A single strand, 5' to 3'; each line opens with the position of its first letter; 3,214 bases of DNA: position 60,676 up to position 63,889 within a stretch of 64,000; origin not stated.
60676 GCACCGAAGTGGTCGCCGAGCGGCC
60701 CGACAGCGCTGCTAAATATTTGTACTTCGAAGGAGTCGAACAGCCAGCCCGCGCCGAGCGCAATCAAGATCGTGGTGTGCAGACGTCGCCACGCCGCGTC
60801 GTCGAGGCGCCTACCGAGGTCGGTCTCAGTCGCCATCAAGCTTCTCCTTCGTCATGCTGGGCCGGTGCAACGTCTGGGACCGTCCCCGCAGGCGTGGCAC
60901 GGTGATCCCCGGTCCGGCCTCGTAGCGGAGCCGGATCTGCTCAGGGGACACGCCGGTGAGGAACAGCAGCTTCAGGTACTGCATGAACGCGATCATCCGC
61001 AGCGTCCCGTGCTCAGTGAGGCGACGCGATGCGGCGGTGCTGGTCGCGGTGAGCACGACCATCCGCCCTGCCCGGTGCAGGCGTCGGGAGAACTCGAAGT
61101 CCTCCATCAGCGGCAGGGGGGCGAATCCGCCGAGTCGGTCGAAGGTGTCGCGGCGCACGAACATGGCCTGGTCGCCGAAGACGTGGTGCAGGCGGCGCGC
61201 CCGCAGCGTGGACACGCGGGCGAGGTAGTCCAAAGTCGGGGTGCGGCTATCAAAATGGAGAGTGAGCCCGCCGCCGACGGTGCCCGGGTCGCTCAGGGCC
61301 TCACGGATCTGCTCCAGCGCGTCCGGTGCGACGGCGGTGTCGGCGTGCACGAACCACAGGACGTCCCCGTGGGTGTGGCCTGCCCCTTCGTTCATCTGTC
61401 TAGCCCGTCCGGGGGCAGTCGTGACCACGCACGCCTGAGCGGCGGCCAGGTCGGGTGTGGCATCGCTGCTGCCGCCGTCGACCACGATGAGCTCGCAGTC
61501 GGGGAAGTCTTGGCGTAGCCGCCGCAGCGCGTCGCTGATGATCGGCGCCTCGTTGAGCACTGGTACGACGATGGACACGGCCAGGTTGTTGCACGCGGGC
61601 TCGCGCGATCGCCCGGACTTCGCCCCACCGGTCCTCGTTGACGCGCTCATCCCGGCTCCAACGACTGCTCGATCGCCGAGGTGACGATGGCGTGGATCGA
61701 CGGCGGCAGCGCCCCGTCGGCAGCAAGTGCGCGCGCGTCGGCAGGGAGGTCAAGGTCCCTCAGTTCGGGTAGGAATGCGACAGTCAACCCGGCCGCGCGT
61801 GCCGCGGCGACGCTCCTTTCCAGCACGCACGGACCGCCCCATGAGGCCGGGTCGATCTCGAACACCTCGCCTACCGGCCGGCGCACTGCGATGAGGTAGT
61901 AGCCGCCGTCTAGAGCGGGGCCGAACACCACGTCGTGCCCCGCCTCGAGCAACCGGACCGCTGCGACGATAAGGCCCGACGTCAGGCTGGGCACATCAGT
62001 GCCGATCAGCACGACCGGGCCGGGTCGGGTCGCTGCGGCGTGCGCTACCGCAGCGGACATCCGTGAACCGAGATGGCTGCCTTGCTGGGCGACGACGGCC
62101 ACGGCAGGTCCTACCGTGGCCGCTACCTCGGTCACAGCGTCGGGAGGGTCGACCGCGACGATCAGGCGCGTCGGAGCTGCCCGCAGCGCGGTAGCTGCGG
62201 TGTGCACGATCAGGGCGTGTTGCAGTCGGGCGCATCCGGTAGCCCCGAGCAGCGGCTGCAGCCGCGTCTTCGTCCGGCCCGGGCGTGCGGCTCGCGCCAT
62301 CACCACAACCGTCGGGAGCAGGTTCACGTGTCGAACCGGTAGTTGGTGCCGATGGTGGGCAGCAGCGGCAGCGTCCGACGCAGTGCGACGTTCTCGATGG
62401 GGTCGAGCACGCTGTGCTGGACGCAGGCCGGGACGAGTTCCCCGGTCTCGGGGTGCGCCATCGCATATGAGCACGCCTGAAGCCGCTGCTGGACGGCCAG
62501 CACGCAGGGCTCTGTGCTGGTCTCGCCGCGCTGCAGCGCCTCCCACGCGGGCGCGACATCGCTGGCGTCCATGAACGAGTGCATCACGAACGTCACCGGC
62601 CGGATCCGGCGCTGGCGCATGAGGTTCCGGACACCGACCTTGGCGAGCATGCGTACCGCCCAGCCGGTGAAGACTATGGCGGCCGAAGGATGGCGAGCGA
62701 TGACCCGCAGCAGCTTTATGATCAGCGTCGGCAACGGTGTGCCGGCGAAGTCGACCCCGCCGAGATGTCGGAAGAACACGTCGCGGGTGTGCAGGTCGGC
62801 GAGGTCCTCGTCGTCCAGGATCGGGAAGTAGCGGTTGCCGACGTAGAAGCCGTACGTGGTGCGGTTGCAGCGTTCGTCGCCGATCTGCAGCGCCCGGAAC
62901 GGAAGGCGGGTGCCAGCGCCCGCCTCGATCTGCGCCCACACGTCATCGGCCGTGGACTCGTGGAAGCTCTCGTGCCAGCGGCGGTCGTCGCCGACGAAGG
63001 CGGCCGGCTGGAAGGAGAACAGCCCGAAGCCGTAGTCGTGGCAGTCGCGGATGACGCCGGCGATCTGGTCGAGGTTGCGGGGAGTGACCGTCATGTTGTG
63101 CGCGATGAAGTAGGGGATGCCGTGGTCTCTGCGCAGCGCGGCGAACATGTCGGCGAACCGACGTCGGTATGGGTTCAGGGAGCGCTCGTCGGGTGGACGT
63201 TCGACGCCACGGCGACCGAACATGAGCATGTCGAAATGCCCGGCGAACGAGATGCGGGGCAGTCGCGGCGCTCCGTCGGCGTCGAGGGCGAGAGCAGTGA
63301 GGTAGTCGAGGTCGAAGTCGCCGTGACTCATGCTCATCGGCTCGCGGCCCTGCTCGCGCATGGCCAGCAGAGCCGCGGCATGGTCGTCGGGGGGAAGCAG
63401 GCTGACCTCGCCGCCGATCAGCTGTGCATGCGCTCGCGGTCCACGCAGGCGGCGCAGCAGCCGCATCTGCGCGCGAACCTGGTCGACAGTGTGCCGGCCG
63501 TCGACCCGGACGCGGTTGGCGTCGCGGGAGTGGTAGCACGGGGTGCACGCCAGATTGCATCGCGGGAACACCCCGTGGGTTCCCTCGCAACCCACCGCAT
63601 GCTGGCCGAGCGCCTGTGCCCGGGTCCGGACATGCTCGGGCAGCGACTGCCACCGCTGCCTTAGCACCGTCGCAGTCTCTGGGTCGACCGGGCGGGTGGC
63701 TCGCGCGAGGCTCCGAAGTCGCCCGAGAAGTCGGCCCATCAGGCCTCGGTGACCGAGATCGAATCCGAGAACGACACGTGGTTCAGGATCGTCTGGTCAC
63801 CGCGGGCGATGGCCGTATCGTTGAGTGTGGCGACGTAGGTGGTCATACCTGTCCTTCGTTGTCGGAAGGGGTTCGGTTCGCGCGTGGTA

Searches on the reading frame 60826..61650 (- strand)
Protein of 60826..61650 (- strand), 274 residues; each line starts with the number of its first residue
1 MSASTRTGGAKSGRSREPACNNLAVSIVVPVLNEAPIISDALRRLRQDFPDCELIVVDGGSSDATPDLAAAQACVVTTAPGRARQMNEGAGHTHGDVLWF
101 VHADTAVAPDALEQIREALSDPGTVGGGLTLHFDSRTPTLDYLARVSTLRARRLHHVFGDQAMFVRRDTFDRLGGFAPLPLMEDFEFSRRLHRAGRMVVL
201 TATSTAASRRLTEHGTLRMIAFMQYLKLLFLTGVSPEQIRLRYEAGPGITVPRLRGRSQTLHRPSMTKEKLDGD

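Call 3: search_protein_families(library=pfam, proteins=[window:60826-61650:-], max_evalue=0.01)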
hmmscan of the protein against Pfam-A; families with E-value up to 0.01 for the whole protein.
window:60826-61650:- (274 aa): 5 families
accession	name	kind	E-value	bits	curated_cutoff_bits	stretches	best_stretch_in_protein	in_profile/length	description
PF00535.33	Glycos_transf_2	-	2.8e-20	73.4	23.3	1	26-141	1-127/168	Glycosyl transferase family 2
PF13641.12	Glyco_tranf_2_3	-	5.7e-12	46.6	27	1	25-205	3-208/230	Glycosyltransferase like family 2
PF10111.15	Glyco_tranf_2_2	-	5.1e-10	39.7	27.3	1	26-116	1-103/276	Glycosyltransferase like family 2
PF13506.12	Glyco_transf_21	-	5.7e-08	32.9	21.7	1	89-204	25-150/174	Glycosyl transferase family 21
PF13632.12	Glyco_trans_2_3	-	1.8e-05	25.1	27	1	100-201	4-116/198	Glycosyl transferase family group 2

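Call 4: search_protein_families(library=ncbifam, proteins=[window:60826-61650:-], max_evalue=0.01)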
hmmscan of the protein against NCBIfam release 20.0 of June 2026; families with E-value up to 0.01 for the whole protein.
window:60826-61650:- (274 aa): 15 families
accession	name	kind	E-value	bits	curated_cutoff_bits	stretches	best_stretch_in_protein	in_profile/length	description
TIGR04283.1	glyco_like_mftF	equivalog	2.4e-64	216.9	182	1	25-243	1-221/221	TIGR04283 family arsenosugar biosynthesis glycosyltransferase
TIGR03965.1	mycofact_glyco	equivalog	8.9e-13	47.9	280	1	23-199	74-271/467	mycofactocin biosynthesis glycosyltransferase MftF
TIGR03937.1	PgaC_IcaA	equivalog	4.9e-10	38.9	422.3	1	21-126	43-157/407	poly-beta-1,6-N-acetyl-D-glucosamine synthase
NF041875.1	EPS_EpsD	equivalog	3.2e-09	36.6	370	1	25-115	1-100/325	exopolysaccharide biosynthesis glycosyltransferase EpsD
TIGR03469.1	HpnB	hypoth_equivalog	4.4e-08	32.5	379.25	1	24-76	45-99/386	hopene-associated glycosyltransferase HpnB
NF010496.0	PRK13915.1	equivalog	7.3e-08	31.8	262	1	21-100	29-110/307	glucosyl-3-phosphoglycerate synthase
TIGR04182.1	glyco_TIGR04182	equivalog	1.1e-07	31.6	325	1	25-120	2-98/293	S-layer glycoprotein N-glycosyltransferase AglJ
TIGR03472.1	HpnI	equivalog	1.2e-06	27.6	310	1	96-206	128-250/373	bacteriohopanetetrol glucosamine biosynthesis glycosyltransferase HpnI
NF053846.1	glyco_with_XrtP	equivalog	1.8e-06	27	520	1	23-72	41-90/440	XrtP-associated glycosyltransferase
NF058614.1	PPMAGASynPpgS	equivalog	3.3e-06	26.7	370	1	25-77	2-52/226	polyprenyl-phospho-N-acetylgalactosaminyl synthase PpgS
NF045692.1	OglycostaseCruG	equivalog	8.9e-06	24.9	600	1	21-72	38-91/386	2'-O-glycosyltransferase CruG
NF007482.0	PRK10073.1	equivalog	0.0001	21.4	423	1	23-114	6-105/334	glycosyltransferase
NF047683.1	TeichurnBiosyTuaG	equivalog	0.00026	20.7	400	1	24-113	7-105/252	teichuronic acid biosynthesis protein TuaG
NF050819.1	PolSacchBiosHfsG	equivalog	0.00044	19.5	500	1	24-193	13-203/302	polysaccharide biosynthesis protein HfsG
NF050050.1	ProtGlycPglI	equivalog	0.0085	15.5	500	0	25-70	4-50/306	GalNAc(5)-diNAcBac-PP-undecaprenol beta-1,3-glucosyltransferase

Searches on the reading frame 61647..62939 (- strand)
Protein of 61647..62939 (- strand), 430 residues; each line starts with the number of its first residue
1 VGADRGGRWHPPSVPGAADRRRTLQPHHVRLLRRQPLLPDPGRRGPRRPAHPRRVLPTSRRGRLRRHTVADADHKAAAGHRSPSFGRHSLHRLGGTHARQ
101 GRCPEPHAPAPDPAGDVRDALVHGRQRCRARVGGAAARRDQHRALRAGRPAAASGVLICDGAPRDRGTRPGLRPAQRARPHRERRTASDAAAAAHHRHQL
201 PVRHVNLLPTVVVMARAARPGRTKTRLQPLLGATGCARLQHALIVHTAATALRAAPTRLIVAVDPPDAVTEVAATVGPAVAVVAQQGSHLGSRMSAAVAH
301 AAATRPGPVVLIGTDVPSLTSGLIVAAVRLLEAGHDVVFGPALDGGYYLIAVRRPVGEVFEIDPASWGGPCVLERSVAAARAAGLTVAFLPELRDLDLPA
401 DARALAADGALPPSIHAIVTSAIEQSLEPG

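Call 3: search_protein_families(library=pfam, proteins=[window:61647-62939:-], max_evalue=0.01)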
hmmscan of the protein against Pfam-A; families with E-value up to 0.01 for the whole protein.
window:61647-62939:- (430 aa): 1 family
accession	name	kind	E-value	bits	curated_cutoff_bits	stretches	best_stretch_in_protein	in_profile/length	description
PF09837.15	DUF2064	-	1.9e-28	99.1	25.8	1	248-361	2-114/120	Uncharacterized protein conserved in bacteria (DUF2064)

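Call 4: search_protein_families(library=ncbifam, proteins=[window:61647-62939:-], max_evalue=0.01)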
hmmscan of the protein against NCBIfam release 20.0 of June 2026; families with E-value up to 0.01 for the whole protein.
window:61647-62939:- (430 aa): 4 families
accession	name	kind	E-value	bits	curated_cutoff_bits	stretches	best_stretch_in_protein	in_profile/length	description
TIGR04282.1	glyco_like_cofC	hypoth_equivalog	1.6e-48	165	134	1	211-401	1-188/189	TIGR04282 family arsenosugar biosynthesis glycosyltransferase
TIGR03552.1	F420_cofC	equivalog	5.6e-09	35.9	105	1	220-401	9-183/196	2-phospho-L-lactate guanylyltransferase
NF003948.0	PRK05450.1-1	equivalog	0.0059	15.8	281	1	241-334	30-123/248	3-deoxy-manno-octulosonate cytidylyltransferase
TIGR01780.1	SSADH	subfamily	0.0077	15.2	646.35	0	348-422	110-183/448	succinate-semialdehyde dehydrogenase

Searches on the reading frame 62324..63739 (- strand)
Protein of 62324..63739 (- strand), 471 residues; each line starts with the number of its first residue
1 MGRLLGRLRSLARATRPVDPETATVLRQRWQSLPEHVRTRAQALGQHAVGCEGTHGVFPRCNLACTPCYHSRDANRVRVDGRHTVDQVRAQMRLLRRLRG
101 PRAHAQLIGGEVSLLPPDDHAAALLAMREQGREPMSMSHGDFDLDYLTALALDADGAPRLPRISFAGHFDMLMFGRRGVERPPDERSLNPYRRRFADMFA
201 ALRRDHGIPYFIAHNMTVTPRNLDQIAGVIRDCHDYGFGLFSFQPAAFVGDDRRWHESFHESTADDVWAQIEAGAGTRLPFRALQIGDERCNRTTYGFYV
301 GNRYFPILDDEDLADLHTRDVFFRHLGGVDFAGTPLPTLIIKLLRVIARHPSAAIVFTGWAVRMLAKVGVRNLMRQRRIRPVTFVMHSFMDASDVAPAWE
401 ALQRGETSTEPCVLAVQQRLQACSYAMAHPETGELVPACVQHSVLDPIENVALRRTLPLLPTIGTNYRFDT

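Call 3: search_protein_families(library=pfam, proteins=[window:62324-63739:-], max_evalue=0.01)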
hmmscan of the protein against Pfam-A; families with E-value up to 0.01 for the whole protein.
window:62324-63739:- (471 aa): 1 family
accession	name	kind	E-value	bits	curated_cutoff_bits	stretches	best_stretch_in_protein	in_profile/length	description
PF04055.27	Radical_SAM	-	9.8e-08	32.8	29.5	1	58-231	4-164/166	Radical SAM superfamily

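Call 4: search_protein_families(library=ncbifam, proteins=[window:62324-63739:-], max_evalue=0.01)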
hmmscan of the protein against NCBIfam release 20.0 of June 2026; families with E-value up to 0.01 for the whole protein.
window:62324-63739:- (471 aa): 2 families
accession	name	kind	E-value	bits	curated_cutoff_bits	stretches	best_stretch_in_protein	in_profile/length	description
NF045702.1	rSAM_GDGT_ether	equivalog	0.0021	16.7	450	0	59-114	94-148/486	tetraether lipid synthase Tes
NF045646.2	rSAM_Se_TrsS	equivalog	0.0068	15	490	0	55-114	90-145/441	radical SAM (seleno)protein TrsS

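Call 55: search_solved_structures(query=window:62324-63739:-, max_evalue=1)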
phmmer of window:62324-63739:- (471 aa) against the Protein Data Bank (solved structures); distinct sequences matched with E-value up to 1: 0.
